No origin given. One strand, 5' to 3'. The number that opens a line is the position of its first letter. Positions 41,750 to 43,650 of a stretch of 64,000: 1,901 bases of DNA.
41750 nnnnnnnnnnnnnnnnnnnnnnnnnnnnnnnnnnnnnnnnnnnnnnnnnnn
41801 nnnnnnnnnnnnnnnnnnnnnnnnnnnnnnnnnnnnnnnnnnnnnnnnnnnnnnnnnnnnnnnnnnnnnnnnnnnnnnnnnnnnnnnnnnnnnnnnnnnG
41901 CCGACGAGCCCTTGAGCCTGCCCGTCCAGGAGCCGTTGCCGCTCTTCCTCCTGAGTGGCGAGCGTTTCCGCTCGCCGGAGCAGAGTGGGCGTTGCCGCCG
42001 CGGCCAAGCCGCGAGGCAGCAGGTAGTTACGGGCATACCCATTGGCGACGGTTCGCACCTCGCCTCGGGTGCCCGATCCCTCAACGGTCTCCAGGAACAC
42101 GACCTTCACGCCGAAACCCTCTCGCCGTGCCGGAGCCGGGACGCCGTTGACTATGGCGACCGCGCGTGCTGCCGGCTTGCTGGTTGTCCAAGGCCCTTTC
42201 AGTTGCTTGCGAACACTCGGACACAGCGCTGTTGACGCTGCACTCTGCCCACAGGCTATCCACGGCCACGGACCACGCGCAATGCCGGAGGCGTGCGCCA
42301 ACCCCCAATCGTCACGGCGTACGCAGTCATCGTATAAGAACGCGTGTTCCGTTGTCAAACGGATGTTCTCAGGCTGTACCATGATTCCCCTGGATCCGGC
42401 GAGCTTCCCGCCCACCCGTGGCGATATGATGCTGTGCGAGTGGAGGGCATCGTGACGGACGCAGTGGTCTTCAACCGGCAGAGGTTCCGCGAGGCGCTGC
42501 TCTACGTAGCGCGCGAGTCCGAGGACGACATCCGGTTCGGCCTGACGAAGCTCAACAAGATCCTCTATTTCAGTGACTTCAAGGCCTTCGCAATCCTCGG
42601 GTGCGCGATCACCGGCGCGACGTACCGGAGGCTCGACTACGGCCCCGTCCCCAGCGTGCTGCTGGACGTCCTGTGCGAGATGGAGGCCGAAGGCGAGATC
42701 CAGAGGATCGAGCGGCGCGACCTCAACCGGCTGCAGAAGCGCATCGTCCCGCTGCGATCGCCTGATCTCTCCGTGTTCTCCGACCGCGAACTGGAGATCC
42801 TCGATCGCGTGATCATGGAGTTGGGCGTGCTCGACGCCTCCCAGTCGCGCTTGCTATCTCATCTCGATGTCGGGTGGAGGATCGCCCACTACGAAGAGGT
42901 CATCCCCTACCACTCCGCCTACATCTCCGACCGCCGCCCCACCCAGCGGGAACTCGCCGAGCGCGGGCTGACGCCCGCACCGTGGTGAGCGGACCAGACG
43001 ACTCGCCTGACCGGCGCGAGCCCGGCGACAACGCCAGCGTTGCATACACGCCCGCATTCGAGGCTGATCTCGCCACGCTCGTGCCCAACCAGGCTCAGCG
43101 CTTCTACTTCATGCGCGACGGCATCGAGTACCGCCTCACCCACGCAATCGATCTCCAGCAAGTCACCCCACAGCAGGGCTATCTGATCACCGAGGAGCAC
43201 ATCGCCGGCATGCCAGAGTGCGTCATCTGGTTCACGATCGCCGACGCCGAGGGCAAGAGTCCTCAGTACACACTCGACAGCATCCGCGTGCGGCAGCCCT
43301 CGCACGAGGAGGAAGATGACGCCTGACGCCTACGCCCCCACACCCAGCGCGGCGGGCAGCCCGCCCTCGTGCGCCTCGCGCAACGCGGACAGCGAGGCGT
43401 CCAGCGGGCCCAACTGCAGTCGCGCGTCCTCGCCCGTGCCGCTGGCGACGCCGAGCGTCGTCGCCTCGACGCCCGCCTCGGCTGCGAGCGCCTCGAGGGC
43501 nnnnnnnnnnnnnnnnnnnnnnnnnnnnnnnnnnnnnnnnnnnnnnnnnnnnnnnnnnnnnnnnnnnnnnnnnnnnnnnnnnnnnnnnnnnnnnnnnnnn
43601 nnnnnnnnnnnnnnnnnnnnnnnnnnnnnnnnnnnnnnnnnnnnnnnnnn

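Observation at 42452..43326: Second Panacea-domain gene coupled (GTGA overlap) to a 113-aa ORF with a faint RelE/ParE-like pattern, divergent from rplI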

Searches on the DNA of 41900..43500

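Call 44: search_rna_families(source=window, start=41900, end=43500, threshold=evalue, max_evalue=1)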
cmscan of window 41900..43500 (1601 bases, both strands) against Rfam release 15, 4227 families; matches with E-value up to 1: 1.
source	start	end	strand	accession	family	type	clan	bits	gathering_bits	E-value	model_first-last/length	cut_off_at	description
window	42583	42644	-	RF02163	sR-tMet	Gene; snRNA; snoRNA; CD-box;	-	24.6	50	0.11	1-72/72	no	Small nucleolar RNA sR-tMet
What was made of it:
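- Tried and rejected: Only a sub-threshold snoRNA hit inside panA, taken as chance (call 44).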

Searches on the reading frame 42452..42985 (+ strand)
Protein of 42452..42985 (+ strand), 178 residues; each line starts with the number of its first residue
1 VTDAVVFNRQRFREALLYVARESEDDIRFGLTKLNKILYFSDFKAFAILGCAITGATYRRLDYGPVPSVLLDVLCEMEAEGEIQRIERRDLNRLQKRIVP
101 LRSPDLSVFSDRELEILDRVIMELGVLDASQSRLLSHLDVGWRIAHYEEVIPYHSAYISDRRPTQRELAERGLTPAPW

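Call 5: search_protein_families(library=pfam, proteins=[window:42452-42985:+], max_evalue=10)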
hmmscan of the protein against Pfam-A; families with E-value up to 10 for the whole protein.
seq(178 aa): 1 family
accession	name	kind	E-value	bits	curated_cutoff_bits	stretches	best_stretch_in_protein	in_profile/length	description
PF13274.11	SocA_Panacea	-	3.1e-16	60.7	25.7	1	34-142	1-112/113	Antitoxin SocA-like, Panacea domain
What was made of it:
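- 42452..42988 (+): panA: a 178-aa standalone Panacea (SocA-like, DUF4065) protein. The Panacea domain covers residues 34-142. The GPV motif is at G64-P65-V66. A conserved C-terminal extension (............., residues 151-163) lies outside the Pfam domain. PF13274 E 3.1e-16 (call 5).
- On Panacea / PanA antitoxin (PF13274): 60.7 bits against 25.7, E 3.1e-16, profile positions 1-112 of 113 (call 5).
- Checked: ORF-A hits PF13274 SocA_Panacea at E 3.1e-16, 60.7 bits against a cut-off of 25.7 (call 5).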

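Call 6: search_protein_families(library=ncbifam, proteins=[window:42452-42985:+], max_evalue=10)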
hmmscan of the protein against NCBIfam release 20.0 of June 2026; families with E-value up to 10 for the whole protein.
seq(178 aa): 1 family
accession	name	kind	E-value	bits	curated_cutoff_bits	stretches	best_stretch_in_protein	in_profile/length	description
NF047745.1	SocA_antitoxin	equivalog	0.062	13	190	1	17-139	11-125/176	type VI toxin-antitoxin system SocA family antitoxin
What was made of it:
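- On SocAB type VI TA: 13 bits against a cut-off of 190 (call 6). ORF-B has no NCBIfam or Pfam match (calls 5, 6).
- Closest known: SocA-SocB. Different: PanA here is not a SocA orthologue (13 bits against a cut-off of 190, call 6).
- The NCBIfam SocA equivalog scores 13 bits against a cut-off of 190 (call 6). ORF-B shows no similarity to any NCBIfam or Pfam family, SocB included (calls 5, 6).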

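Call 8: search_protein_families(library=padloc, proteins=[window:42452-42985:+], max_evalue=10)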
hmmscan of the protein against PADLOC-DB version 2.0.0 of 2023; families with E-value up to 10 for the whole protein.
seq(178 aa): 0 families

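Call 9: search_protein_families(library=phrogs, proteins=[window:42452-42985:+], max_evalue=10)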
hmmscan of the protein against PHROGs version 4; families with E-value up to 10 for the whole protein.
seq(178 aa): 2 families
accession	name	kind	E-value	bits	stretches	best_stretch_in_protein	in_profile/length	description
phrog_1281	-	unknown function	2e-13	51.5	1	22-159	20-142/195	-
phrog_10390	-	unknown function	0.28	11.7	1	33-147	169-275/299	-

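Call 67: find_related_loci(query=A5, collection=metagenome_contigs, flank=3000)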
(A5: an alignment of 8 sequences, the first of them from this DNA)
Query A5 (178 aa) in metagenome_contigs; peptide patterns used: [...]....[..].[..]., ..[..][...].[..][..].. (x = any residue, [..] = any of these).
600 stretches matched a pattern (row limit reached: there are more); 210 encode a relative of the query (tblastn E <= 1e-3); the best 80 are kept; 80 distinct loci.
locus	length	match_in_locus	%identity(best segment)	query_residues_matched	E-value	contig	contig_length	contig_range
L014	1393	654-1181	74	1-176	2e-88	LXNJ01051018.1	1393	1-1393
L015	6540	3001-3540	58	7-177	2e-57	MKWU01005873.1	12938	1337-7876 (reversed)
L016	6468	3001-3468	52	4-159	3e-48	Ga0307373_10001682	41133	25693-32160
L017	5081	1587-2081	50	5-168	3e-46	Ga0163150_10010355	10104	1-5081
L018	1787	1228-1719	49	4-167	5e-44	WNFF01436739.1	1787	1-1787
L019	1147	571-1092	47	5-171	1e-42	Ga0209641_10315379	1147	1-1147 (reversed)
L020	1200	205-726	44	1-172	8e-42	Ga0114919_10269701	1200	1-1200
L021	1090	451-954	45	1-168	4e-42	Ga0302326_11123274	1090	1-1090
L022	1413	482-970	43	8-170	2e-40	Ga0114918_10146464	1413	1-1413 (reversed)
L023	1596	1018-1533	47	7-171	1e-39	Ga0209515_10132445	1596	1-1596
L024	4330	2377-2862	44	8-168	4e-39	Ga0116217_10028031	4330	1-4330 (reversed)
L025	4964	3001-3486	44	8-168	4e-39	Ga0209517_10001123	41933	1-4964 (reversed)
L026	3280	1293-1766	44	7-163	5e-38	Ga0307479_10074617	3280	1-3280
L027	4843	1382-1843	46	8-160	5e-38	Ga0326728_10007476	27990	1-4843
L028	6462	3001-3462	46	8-160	5e-38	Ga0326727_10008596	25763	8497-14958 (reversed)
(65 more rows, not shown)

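Call 100: find_related_loci(query=A5, collection=viral_contigs, flank=3000)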
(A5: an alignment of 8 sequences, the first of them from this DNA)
Query A5 (178 aa) in viral_contigs; peptide patterns used: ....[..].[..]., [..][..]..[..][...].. (x = any residue, [..] = any of these).
55 stretches matched a pattern, but none encodes a relative of the query by tblastn (E <= 1e-3).
